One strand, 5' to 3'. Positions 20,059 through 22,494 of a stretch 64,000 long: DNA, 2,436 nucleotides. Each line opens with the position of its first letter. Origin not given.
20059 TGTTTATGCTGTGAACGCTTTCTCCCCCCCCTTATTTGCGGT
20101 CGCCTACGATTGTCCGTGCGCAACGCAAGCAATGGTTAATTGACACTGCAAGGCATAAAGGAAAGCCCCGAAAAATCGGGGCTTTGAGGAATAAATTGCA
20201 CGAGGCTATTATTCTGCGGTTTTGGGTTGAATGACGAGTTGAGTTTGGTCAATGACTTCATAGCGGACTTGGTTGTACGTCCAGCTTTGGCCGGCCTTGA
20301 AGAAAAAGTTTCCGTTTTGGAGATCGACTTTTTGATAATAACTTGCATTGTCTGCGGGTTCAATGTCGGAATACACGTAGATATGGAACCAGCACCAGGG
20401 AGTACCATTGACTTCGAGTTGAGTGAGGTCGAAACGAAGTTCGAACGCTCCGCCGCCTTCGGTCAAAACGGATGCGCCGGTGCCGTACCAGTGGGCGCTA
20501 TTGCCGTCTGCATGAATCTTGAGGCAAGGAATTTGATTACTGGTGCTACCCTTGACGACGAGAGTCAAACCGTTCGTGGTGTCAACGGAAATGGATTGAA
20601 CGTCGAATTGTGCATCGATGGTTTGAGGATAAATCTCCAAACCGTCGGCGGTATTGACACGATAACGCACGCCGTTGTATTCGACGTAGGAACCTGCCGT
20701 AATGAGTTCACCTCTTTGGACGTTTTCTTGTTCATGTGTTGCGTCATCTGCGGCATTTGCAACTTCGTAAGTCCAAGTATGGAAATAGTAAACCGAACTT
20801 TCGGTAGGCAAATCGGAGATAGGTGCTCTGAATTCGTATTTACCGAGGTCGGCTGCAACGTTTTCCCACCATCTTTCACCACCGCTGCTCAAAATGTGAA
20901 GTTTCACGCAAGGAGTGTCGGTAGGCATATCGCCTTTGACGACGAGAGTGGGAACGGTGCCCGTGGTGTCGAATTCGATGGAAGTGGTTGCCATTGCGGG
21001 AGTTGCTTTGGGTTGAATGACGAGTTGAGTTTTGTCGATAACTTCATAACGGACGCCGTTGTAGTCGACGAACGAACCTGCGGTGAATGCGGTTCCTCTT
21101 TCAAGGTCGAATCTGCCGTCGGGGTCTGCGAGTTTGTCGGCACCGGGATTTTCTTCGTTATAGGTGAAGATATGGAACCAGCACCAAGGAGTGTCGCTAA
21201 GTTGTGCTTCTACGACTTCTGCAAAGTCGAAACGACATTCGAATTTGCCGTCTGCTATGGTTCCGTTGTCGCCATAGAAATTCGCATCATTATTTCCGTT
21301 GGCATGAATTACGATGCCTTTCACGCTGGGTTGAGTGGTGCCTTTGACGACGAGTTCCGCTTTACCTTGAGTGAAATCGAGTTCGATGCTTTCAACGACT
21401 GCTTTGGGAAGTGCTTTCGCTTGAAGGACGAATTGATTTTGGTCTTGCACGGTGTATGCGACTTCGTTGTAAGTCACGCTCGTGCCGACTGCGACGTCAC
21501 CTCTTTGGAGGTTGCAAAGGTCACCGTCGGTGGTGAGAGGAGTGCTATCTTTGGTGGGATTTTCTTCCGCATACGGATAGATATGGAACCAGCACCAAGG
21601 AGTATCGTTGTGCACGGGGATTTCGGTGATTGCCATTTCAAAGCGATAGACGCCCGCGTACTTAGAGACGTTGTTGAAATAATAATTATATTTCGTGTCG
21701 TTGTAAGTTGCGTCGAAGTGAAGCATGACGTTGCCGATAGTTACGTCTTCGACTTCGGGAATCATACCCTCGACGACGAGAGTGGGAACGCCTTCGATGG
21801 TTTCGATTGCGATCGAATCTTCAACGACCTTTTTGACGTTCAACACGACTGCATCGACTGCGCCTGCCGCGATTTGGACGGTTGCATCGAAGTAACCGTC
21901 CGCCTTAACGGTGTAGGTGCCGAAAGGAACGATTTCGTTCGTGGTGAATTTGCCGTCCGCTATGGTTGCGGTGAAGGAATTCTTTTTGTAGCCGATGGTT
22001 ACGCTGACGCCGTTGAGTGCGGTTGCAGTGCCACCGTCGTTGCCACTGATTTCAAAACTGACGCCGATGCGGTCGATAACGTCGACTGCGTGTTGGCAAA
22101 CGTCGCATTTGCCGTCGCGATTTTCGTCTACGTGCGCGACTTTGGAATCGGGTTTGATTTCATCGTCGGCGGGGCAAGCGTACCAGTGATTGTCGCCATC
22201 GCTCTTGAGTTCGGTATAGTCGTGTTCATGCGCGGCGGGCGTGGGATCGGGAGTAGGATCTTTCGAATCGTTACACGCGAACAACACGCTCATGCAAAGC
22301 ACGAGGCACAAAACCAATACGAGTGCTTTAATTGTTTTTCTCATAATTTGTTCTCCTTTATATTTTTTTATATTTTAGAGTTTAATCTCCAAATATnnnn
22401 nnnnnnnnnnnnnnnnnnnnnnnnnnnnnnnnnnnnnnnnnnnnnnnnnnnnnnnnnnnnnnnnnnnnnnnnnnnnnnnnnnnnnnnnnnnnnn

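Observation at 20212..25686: Unassigned ~130-aa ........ module: four tandem copies in one lipoprotein, one or two more in a second, inside a GH30 locus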

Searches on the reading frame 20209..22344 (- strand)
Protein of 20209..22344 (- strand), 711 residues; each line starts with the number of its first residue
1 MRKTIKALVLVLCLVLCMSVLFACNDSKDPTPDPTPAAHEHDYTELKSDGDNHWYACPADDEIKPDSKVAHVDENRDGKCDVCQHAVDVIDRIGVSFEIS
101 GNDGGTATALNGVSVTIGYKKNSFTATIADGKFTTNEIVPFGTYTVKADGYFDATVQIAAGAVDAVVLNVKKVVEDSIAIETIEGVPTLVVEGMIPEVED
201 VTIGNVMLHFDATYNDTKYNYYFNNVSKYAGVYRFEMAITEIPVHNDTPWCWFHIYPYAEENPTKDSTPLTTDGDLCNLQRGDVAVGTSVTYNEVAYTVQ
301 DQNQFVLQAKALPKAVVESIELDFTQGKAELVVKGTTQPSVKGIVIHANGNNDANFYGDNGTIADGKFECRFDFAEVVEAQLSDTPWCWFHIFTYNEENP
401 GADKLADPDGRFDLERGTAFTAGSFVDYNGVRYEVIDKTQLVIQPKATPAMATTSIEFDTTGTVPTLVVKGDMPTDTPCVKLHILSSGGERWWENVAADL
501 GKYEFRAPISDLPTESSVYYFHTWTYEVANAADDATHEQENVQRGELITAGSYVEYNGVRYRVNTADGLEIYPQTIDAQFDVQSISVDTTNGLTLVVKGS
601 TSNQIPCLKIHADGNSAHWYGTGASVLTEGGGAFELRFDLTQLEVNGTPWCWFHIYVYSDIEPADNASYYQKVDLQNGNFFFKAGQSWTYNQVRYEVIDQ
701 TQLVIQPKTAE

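Call 3: search_protein_families(library=pfam, proteins=[window:20209-22344:-], max_evalue=1)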
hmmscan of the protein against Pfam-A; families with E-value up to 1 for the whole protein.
window:20209-22344:- (711 aa): 6 families
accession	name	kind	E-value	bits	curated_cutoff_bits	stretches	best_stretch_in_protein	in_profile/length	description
PF02839.19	CBM_5_12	-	1.1e-05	25.8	26.2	2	417-436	5-24/44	Carbohydrate-binding module family 5/12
PF13785.11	DUF4178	-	0.01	16.5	25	0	422-444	2-24/136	Domain of unknown function (DUF4178)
PF19085.6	Choline_bind_2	-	0.029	15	27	1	129-151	15-37/38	Choline-binding repeat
PF00094.30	VWD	-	0.059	14.1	22.9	1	64-158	36-127/156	von Willebrand factor type D domain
PF00677.23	Lum_binding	-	0.27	11.7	27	0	104-129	37-63/86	Lumazine binding domain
PF22902.2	NOMO1-like_9th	-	0.29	11.4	27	0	331-369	3-41/75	BOS complex subunit NOMO1-like, beta sandwich domain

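Call 8: search_protein_families(library=ncbifam, proteins=[window:20209-22344:-], max_evalue=0.1)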
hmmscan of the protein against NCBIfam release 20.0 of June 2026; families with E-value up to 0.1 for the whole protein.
window:20209-22344:- (711 aa): 1 family
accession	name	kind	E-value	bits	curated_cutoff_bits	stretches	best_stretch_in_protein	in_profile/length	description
NF038206.1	RGCVC_fam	equivalog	0.094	12.7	35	0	72-97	13-38/54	RGCVC family protein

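Call 77: list_cluster_members(proteins=[window:20209-22344:-, window:24232-25686:-, window:25699-27198:-, window:22900-24225:-])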
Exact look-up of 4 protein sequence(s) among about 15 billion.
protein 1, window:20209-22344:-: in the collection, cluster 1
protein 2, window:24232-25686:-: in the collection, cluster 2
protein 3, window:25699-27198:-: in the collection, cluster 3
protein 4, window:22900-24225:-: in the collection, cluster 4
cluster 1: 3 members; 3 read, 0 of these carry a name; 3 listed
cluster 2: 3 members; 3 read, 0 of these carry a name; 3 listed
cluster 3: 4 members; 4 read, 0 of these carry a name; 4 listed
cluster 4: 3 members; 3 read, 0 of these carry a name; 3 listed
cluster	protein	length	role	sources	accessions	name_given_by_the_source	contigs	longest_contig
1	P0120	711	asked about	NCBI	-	-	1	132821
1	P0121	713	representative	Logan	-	-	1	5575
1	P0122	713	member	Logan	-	-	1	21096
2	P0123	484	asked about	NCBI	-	-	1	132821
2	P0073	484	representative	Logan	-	-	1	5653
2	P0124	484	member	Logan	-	-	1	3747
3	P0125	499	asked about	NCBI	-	-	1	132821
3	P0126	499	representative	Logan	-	-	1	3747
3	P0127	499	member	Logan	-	-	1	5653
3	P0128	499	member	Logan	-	-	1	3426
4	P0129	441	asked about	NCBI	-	-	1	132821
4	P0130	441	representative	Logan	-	-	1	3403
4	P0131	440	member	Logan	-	-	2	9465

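Call 78: find_encoding_contigs(protein=window:20209-22344:-, flank=1000, max_places=3)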
Protein window:20209-22344:- (711 aa): no gene with exactly this product is on record in the collection.
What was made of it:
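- Tried and rejected: An exact look-up in the contig index for protein A failed (call 78), although its proteins are in the protein collection from an NCBI contig of 132,821 bp (call 77).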

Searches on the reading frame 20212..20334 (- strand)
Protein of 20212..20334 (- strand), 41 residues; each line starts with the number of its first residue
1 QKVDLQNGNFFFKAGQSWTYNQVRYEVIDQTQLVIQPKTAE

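Call 69: search_solved_structures(query=A6, max_evalue=10, show_alignments=3)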
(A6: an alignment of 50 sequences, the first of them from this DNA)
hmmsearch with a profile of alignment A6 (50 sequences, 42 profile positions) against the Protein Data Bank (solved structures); distinct sequences matched with E-value up to 10: 9.
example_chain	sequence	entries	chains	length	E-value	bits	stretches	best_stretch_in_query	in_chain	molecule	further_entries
3v47_C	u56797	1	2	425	0.029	17.4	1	13-30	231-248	Flagellin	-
9fei_A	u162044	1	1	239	0.29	14.2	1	11-31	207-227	Defoliating protein: protein D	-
4jos_A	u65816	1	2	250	0.59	13.2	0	3-20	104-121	Adenosylhomocysteine nucleosidase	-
1lur_A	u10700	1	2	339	0.74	12.9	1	21-34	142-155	aldose 1-epimerase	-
1ed7_A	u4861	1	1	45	0.99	12.5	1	12-25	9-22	CHITINASE A1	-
3o41_L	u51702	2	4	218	1.1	12.4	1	12-24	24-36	Mouse monoclonal antibody 101F Fab light chain | Mouse monoclonal antibody 101F 101F Fab light chain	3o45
3qq9_L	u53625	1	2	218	1.1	12.3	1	12-24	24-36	101F LIGHT CHAIN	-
6vtw_L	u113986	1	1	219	1.1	12.3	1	12-24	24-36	101F Fab Light Chain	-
6ywc_B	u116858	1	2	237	1.3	12.2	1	12-24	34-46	Antibody 101F, light chain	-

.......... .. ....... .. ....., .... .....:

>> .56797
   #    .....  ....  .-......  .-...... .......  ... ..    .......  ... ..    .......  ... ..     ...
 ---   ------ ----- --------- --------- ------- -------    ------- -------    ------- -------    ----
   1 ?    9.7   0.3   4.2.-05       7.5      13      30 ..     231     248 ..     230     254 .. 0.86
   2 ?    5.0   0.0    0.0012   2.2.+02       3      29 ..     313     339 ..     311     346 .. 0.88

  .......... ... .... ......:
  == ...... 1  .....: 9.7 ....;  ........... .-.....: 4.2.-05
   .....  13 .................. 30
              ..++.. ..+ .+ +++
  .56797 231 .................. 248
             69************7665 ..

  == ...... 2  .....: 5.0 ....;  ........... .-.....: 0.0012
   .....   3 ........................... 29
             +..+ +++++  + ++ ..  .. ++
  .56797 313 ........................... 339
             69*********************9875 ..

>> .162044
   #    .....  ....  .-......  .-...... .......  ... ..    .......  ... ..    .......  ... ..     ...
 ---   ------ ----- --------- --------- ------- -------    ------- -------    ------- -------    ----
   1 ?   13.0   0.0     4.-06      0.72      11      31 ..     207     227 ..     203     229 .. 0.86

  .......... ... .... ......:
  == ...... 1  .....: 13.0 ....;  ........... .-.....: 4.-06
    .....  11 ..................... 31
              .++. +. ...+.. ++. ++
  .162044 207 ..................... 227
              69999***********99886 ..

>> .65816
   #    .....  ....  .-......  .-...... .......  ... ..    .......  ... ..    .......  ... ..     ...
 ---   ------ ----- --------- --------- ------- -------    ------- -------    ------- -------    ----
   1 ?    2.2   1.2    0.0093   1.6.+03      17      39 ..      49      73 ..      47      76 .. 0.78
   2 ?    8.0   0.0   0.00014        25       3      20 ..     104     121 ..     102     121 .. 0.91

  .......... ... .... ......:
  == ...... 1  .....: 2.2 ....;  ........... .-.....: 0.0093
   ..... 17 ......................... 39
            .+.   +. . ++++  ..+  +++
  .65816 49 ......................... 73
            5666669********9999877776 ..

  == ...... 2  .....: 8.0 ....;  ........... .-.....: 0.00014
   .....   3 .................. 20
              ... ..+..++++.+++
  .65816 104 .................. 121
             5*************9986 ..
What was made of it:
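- On CBM5/12 (Pfam PF02839): PDB 1ED7 scores E = 0.99 (call 69).
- Closest known: CBM5/CBM12 chitin-binding modules. Different: B. circulans ChiA1 ChBD (1ED7) scores E = 0.99 (call 69).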
